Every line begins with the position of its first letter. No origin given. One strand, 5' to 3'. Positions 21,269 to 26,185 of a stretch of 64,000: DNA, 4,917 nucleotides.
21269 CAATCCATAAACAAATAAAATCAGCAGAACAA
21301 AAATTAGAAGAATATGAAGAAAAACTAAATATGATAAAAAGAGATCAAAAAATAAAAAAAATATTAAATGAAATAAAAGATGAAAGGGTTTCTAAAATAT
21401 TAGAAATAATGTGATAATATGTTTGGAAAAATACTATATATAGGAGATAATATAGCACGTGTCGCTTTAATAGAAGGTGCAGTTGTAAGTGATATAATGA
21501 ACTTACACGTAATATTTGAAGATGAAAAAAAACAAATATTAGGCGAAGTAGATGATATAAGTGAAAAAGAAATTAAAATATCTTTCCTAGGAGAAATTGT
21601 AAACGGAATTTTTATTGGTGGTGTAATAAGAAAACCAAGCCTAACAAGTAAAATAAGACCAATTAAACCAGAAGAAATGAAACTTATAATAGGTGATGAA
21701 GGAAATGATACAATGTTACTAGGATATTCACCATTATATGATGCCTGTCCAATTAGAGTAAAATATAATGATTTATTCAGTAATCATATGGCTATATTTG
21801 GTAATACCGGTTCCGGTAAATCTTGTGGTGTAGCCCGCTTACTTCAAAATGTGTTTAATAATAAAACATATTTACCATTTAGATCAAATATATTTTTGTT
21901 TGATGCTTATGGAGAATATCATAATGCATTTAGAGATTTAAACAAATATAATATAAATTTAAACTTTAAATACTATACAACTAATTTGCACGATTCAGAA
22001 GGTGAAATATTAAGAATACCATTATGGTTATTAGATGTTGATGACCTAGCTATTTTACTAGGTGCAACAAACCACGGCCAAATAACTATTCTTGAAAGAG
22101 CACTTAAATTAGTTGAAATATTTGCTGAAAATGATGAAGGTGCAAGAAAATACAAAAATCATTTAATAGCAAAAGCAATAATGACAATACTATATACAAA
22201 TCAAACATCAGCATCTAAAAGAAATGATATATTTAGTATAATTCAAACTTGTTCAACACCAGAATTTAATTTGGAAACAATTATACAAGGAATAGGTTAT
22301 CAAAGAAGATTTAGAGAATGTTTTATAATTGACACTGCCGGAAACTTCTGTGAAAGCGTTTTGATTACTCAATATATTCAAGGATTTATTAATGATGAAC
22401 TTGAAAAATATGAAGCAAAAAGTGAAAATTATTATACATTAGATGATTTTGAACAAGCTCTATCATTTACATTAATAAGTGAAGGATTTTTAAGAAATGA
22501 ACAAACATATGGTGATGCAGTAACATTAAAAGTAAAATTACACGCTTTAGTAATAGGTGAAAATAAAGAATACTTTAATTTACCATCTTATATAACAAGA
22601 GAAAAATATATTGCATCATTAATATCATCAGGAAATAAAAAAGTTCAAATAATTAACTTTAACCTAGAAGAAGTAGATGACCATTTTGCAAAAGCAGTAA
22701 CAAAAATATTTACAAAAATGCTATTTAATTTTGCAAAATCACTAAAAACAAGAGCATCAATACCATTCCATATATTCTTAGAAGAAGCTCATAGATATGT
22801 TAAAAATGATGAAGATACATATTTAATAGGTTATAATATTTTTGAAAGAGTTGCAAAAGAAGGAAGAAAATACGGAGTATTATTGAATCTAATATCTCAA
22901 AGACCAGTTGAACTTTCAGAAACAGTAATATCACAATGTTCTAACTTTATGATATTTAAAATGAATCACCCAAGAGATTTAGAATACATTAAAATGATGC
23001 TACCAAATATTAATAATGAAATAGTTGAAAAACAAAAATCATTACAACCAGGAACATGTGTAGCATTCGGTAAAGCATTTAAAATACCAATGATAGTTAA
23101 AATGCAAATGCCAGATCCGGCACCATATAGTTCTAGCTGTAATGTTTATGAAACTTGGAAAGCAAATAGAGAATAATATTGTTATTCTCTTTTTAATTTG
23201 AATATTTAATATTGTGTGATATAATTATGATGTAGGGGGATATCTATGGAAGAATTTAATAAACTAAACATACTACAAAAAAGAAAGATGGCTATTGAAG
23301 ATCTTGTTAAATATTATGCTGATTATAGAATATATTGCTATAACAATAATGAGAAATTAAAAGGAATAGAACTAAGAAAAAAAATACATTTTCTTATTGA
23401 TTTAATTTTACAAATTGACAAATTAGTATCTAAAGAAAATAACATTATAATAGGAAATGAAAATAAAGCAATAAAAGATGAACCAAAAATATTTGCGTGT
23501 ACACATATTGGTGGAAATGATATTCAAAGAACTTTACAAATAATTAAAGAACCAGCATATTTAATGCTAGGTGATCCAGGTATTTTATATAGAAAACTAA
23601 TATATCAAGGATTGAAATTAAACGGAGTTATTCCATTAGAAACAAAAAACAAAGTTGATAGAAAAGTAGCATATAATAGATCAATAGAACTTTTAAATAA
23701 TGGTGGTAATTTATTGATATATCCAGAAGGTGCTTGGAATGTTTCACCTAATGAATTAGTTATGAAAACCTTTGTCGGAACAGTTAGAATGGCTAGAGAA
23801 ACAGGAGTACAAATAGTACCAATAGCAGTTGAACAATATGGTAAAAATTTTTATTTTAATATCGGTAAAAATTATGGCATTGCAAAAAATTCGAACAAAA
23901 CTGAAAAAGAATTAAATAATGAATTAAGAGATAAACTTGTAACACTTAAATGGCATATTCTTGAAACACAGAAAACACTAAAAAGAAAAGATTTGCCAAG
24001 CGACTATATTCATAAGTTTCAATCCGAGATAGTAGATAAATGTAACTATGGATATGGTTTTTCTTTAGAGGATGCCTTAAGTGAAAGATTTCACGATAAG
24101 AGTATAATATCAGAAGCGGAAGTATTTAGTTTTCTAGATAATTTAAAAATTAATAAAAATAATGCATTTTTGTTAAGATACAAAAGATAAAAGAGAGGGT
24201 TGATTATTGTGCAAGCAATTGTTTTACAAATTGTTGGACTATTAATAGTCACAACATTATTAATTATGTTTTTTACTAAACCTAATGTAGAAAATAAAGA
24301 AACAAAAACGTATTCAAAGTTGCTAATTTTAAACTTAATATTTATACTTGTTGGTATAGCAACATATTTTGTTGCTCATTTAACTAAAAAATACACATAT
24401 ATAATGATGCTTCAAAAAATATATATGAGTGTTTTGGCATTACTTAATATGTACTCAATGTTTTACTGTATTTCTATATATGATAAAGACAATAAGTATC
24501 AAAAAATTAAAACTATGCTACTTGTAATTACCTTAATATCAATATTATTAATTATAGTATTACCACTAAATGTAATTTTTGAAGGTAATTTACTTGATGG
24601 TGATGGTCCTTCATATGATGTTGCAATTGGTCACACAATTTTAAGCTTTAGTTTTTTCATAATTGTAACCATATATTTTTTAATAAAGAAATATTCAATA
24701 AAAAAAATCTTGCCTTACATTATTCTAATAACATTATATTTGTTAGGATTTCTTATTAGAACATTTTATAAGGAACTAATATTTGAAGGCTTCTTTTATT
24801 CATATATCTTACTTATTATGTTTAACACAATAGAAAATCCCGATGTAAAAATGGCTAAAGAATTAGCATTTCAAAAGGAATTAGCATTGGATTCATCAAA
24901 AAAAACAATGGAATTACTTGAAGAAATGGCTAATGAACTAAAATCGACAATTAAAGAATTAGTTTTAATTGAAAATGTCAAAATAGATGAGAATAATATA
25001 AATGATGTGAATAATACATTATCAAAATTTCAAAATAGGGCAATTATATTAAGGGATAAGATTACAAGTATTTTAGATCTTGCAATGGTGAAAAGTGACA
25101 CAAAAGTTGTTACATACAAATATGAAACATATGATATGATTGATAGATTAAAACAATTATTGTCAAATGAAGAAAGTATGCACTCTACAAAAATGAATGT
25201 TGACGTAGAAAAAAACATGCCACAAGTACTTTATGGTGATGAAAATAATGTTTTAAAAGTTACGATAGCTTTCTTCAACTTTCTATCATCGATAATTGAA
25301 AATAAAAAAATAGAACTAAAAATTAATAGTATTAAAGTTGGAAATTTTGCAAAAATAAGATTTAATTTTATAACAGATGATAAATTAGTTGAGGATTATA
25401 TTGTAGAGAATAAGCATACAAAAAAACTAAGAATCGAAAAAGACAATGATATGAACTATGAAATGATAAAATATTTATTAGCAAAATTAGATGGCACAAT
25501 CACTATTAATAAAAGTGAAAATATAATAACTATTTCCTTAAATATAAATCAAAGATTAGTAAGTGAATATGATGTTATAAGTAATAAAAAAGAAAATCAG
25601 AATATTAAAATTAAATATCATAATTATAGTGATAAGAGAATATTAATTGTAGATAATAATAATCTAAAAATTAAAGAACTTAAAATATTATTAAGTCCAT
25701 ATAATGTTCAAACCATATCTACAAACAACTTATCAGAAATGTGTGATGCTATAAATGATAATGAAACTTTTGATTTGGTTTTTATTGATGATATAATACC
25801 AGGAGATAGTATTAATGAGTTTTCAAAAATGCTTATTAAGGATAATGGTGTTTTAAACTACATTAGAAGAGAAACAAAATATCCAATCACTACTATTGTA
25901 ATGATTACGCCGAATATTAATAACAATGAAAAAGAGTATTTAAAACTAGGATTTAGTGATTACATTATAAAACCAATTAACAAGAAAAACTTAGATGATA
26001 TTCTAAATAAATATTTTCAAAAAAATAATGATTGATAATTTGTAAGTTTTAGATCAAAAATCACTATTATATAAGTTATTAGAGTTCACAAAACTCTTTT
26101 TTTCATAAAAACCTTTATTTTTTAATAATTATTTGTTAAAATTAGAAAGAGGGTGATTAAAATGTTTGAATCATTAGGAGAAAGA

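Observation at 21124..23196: HerA/DUF87-like ATPase translationally coupled to ylxM, where ffh is expected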

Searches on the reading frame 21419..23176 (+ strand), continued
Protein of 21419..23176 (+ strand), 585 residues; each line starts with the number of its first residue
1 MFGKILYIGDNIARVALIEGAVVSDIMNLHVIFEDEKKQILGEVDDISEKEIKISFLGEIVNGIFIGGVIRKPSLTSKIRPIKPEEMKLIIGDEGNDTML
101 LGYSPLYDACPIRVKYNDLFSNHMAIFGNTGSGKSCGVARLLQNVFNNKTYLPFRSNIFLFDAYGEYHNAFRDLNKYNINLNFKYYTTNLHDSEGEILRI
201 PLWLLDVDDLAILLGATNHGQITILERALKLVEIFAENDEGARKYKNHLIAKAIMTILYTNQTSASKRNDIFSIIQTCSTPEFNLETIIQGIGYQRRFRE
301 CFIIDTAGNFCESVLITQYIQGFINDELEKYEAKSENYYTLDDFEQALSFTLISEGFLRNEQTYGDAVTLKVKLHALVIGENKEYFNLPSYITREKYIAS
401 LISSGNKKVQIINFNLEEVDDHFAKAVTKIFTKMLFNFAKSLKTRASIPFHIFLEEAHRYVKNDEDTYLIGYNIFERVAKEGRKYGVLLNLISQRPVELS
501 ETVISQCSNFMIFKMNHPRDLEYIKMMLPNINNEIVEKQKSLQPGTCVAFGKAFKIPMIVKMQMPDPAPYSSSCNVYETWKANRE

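Call 45: list_cluster_members(proteins=[P0121, P0122, P0123, P0124, P0125, P0126, P0128, P0129, P0132, P0135])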
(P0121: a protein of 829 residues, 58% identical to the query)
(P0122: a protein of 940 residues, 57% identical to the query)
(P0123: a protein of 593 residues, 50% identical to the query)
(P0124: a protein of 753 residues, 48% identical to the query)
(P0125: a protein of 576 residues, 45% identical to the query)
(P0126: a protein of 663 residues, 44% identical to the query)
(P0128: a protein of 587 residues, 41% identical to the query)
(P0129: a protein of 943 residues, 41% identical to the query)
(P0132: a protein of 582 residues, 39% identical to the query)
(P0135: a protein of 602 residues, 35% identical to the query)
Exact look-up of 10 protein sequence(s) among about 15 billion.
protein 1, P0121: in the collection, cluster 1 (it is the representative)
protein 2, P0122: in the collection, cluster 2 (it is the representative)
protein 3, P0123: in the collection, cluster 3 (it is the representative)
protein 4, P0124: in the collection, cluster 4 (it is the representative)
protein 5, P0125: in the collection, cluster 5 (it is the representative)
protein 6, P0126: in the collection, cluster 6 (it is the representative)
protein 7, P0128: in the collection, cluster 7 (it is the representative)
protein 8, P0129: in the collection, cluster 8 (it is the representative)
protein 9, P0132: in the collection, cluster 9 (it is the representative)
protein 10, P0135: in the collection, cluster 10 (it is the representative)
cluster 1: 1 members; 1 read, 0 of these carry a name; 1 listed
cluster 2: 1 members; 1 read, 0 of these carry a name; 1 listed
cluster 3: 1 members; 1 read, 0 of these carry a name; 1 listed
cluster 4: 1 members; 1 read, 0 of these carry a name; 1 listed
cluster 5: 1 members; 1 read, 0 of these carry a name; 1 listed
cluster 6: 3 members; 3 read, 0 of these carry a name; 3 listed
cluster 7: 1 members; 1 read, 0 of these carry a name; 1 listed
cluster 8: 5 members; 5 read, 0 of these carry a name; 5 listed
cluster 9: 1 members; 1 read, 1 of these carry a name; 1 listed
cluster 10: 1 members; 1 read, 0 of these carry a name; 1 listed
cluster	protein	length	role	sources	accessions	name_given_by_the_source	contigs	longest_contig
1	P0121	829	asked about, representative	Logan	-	-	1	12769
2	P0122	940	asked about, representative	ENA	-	-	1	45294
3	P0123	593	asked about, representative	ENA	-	-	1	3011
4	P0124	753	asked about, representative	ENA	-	-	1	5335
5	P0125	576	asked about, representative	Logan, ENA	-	-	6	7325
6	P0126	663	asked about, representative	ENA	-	-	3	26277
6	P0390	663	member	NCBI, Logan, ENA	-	-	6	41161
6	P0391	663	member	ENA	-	-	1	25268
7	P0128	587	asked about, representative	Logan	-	-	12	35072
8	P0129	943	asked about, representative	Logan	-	-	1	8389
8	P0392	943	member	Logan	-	-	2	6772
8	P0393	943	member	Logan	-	-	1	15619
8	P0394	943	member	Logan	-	-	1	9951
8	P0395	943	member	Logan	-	-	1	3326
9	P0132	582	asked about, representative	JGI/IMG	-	hypothetical protein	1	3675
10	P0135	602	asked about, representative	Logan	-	-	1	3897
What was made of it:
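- Tried and rejected: Cluster look-up for source names or cultured hosts returned metagenome sequences only (call 45).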

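Call 46: find_encoding_contigs(protein=P0122, flank=6000, max_places=2)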
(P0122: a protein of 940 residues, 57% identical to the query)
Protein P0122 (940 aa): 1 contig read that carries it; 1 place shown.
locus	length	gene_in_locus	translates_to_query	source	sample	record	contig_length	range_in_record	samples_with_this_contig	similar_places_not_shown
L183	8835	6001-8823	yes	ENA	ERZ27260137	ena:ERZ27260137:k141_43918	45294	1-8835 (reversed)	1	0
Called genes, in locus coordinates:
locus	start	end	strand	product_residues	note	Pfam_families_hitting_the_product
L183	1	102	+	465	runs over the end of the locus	PF01225:Mur_ligase (weak), PF08245:Mur_ligase_M, PF02875:Mur_ligase_C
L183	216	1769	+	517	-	PF12072:RNase_Y_N, PF00013:KH_1 (weak), PF01966:HD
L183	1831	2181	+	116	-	PF17761:DUF1016_N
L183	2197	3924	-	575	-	PF00753:Lactamase_B, PF12706:Lactamase_B_2, PF23023:Anti-Pycsar_Apyc1 (weak), PF22505:RNase_J_b_CASP, PF07521:RMMBL, PF17770:RNase_J_C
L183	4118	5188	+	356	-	PF13614:AAA_31 (faint), PF02881:SRP54_N, PF00448:SRP54, PF01656:CbiA (faint)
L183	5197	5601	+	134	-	-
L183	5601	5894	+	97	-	PF04297:UPF0122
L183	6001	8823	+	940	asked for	PF01935:DUF87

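Call 47: find_encoding_contigs(protein=P0126, flank=6000, max_places=2)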
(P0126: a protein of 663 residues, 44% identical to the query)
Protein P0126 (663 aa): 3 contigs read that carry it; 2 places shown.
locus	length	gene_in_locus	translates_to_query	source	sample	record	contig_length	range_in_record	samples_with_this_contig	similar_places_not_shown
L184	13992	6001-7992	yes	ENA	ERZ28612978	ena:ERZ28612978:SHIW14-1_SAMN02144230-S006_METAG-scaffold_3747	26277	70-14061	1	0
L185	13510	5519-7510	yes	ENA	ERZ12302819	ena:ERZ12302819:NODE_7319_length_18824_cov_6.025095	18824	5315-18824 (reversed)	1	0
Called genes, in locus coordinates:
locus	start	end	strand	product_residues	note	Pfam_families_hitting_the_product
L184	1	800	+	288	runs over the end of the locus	?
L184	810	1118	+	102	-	PF13780:DUF4176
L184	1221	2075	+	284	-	PF00849:PseudoU_synth_2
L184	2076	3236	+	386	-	PF00933:Glyco_hydro_3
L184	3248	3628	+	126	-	PF13622:4HBT_3 (weak), PF03061:4HBT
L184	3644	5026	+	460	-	PF01336:tRNA_anti-codon, PF00152:tRNA-synt_2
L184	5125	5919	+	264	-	PF00481:PP2C, PF13672:PP2C_2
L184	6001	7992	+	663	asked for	PF01935:DUF87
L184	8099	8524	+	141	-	PF04472:SepF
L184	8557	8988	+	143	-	PF05103:DivIVA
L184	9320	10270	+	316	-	PF01699:Na_Ca_ex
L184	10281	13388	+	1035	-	PF00133:tRNA-synt_1, PF09334:tRNA-synt_1g (weak), PF01921:tRNA-synt_1f (weak), PF08264:Anticodon_1, PF19302:DUF5915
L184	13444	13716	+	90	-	-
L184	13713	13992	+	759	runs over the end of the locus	-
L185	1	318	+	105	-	?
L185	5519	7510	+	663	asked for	PF01935:DUF87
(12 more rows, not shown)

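Call 58: get_annotated_region(hit=H6, flank=3500)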
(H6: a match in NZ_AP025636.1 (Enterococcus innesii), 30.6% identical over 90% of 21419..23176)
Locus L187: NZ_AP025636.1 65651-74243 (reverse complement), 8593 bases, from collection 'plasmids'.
description: Enterococcus innesii strain DB-1 plasmid pEIDB1, complete sequence
organism: Enterococcus innesii (NCBI taxid 2839759)
taxonomy: Bacteria; Bacillota; Bacilli; Lactobacillales; Enterococcaceae; Enterococcus; Enterococcus innesii
host: -; source: -; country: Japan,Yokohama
typing (MOB-suite, as given by PLSDB): non-mobilizable; replicon rep_cluster_183
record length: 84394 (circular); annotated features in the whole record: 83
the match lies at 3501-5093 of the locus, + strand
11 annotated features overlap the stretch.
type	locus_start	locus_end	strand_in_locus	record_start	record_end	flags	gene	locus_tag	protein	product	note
CDS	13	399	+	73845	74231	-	-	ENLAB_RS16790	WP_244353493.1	DUF6075 family protein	-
CDS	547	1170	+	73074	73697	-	-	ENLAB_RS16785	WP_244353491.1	CPBP family intramembrane glutamic endopeptidase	GO:0071586 - CAAX-box protein processing [Evidence IEA]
CDS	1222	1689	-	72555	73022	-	-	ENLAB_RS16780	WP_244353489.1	LMxysn_1693 family intestinal colonization protein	-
CDS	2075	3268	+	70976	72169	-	-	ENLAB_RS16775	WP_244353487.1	SIR2 family protein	-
CDS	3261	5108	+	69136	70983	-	-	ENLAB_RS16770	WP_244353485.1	ATP-binding protein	-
CDS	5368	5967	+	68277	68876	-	-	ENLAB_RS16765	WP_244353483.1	tyrosine-type recombinase/integrase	GO:0015074 - DNA integration [Evidence IEA]; GO:0006310 - DNA recombination [Evidence IEA]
CDS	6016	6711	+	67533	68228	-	-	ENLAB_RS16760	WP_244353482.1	Fic family protein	-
CDS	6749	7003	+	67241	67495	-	-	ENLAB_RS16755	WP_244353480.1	helix-turn-helix transcriptional regulator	-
CDS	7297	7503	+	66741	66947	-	-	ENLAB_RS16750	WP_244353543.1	cold-shock protein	-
CDS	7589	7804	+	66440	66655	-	-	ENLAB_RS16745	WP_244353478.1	hypothetical protein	-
CDS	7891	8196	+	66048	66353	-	-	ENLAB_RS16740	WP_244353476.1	hypothetical protein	-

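Call 59: get_annotated_region(hit=H9, flank=3500)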
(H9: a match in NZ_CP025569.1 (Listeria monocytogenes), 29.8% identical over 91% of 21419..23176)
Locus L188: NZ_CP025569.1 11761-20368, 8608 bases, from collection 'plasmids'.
description: Listeria monocytogenes strain PIR00540 plasmid pPIR00540, complete sequence
organism: Listeria monocytogenes (NCBI taxid 1639)
taxonomy: Bacteria; Bacillota; Bacilli; Bacillales; Listeriaceae; Listeria; Listeria monocytogenes
host: -; source: -; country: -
typing (MOB-suite, as given by PLSDB): mobilizable; replicon rep_cluster_110; relaxase MOBP
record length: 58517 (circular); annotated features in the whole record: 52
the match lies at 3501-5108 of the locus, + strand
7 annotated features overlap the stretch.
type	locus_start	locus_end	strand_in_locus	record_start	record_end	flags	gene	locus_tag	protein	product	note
CDS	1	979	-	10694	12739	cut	copB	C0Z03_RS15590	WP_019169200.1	copper-translocating P-type ATPase CopB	-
CDS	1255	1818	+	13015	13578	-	-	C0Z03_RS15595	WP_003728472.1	recombinase family protein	GO:0006310 - DNA recombination [Evidence IEA]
CDS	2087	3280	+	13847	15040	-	-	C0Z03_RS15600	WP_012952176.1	SIR2 family protein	-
CDS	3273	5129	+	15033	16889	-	-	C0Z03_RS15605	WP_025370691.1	DUF87 domain-containing protein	-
CDS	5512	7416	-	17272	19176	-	-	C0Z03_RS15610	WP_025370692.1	heavy metal translocating P-type ATPase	-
CDS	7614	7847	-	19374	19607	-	-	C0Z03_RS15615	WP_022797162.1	heavy-metal-associated domain-containing protein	-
CDS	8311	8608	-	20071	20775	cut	-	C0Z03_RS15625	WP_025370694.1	Crp/Fnr family transcriptional regulator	GO:0006355 - regulation of DNA-templated transcription [Evidence IEA]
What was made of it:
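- On SIR2–HerA / DUF4297–HerA defence systems: Plasmid controls do show SIR2 upstream (calls 58-59).
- In SIR2-HerA systems the partner occupies the same upstream, overlapping position (calls 58-59).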

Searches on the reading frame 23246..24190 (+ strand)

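Call 3: search_protein_families(library=pfam, proteins=[window:23246-24190:+], max_evalue=0.01)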
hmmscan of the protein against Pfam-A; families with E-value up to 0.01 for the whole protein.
window:23246-24190:+ (314 aa): 1 family
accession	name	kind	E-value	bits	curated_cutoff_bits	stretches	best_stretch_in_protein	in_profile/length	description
PF01553.26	Acyltransferase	-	1.4e-11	44.7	23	1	70-195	5-131/132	Acyltransferase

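Call 4: search_protein_families(library=ncbifam, proteins=[window:23246-24190:+], max_evalue=0.01)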
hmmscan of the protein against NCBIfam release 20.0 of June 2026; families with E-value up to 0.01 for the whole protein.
window:23246-24190:+ (314 aa): 2 families
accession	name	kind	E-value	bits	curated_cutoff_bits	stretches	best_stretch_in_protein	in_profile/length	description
TIGR00530.1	AGP_acyltrn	subfamily_domain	1.6e-09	37.6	102.95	1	71-195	8-129/130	1-acylglycerol-3-phosphate O-acyltransferase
NF005291.0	PRK06814.1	equivalog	0.0028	15.6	1349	1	72-197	447-565/1140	acyl-[ACP]--phospholipid O-acyltransferase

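Call 5: search_protein_families(library=padloc, proteins=[window:23246-24190:+], max_evalue=0.01)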
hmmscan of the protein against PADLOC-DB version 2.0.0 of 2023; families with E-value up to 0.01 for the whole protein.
window:23246-24190:+ (314 aa): 0 families

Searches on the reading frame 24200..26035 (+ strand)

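Call 3: search_protein_families(library=pfam, proteins=[window:24200-26035:+], max_evalue=0.01)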
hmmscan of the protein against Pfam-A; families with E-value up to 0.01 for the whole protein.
window:24200-26035:+ (611 aa): 1 family
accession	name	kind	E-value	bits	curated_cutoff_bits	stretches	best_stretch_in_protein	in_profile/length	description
PF00072.30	Response_reg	-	5.3e-08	33.4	30.2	1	481-602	1-110/111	Response regulator receiver domain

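Call 4: search_protein_families(library=ncbifam, proteins=[window:24200-26035:+], max_evalue=0.01)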
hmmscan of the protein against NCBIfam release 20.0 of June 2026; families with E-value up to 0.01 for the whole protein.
window:24200-26035:+ (611 aa): 7 families
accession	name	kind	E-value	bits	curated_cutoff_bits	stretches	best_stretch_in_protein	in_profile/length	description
TIGR02154.1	PhoB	equivalog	7e-06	25.5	296.2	1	479-598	3-112/226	phosphate regulon transcriptional regulator PhoB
NF008302.0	PRK11091.1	equivalog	2e-05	23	838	1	418-609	471-646/779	aerobic respiration two-component sensor histidine kinase ArcB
NF041832.1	near_NosP_CTERM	subfamily_domain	5.8e-05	22.3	400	1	462-603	235-367/370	NahK/ErcS family hybrid sensor histidine kinase/response regulator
NF007005.1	PRK09468.1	equivalog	9.8e-05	21.9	331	1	478-598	3-111/237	osmolarity response regulator transcription factor OmpR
NF010076.0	PRK13557.1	subfamily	0.0012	17.3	631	1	463-536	400-473/540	histidine kinase famiy protein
NF052574.1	HisKinEspCMyxo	equivalog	0.0019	16.4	1200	0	471-536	658-722/785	serine histidine kinase EspC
NF007546.0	PRK10161.1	equivalog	0.0028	17.2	471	1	479-598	3-112/229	phosphate response regulator transcription factor PhoB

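Call 5: search_protein_families(library=padloc, proteins=[window:24200-26035:+], max_evalue=0.01)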
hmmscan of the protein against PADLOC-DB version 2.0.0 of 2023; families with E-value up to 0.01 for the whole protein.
window:24200-26035:+ (611 aa): 0 families
